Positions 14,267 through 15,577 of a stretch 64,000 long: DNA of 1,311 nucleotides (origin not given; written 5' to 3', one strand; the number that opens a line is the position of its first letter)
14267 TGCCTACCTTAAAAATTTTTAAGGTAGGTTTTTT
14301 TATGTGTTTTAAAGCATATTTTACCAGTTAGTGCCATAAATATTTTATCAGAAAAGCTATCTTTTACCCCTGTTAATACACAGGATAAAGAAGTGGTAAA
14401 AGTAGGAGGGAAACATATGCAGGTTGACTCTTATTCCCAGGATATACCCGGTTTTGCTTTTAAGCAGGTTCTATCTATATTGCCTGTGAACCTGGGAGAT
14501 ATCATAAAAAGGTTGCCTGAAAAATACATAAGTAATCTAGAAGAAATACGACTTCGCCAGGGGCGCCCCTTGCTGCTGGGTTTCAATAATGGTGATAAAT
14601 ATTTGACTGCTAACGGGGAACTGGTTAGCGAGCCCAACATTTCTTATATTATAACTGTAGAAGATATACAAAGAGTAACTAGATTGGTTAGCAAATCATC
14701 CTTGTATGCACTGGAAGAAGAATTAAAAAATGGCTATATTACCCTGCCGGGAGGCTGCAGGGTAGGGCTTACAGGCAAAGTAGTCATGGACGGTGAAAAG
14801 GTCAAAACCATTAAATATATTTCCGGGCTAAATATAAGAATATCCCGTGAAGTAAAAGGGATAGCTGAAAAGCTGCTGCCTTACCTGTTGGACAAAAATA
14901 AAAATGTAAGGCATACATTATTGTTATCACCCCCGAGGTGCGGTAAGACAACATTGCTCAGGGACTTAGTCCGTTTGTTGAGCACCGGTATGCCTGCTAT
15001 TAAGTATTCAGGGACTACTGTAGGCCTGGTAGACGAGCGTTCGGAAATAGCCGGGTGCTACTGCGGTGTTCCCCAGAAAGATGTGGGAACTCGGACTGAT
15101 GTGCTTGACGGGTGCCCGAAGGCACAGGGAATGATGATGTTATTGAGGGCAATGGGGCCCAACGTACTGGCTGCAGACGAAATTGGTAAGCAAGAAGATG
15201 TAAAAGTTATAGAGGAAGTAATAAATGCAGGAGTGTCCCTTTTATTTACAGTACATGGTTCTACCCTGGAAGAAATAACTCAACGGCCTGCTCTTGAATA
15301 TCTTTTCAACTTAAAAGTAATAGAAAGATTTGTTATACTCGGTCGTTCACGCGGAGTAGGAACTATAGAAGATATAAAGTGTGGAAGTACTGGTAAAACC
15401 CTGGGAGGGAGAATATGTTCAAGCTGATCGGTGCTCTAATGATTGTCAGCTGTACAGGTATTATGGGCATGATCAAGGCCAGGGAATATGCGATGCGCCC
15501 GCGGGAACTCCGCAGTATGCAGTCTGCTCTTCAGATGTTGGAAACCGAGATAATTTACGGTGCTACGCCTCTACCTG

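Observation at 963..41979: Modular, same-orientation intergenic repeat family A present seven times, each upstream of an operon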

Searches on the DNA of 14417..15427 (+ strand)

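Call 29: search_rna_families(sources=[L086, L087, L082, L083], threshold=gathering)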
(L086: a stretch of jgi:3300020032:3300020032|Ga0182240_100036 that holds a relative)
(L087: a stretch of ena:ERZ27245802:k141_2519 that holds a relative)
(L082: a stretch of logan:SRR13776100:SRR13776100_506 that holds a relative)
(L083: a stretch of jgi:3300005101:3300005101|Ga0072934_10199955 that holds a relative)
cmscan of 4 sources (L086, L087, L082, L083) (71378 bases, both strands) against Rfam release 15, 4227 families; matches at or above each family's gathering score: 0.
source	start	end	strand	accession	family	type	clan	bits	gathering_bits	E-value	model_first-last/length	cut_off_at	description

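Call 30: search_rna_families(source=L086, start=13370, end=14100, threshold=evalue, max_evalue=10)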
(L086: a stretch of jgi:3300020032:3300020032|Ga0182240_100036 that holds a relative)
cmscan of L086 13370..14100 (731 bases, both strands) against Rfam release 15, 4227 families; matches with E-value up to 10: 0.
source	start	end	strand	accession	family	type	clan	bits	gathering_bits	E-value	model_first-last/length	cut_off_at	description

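Call 77: search_dna_similar(query=L086:13384-14076:+, collection=plasmids, mode=distant, max_rows=8)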
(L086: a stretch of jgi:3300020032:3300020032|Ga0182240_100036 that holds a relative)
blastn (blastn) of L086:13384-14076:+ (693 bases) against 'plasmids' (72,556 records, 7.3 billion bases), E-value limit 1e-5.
No match.
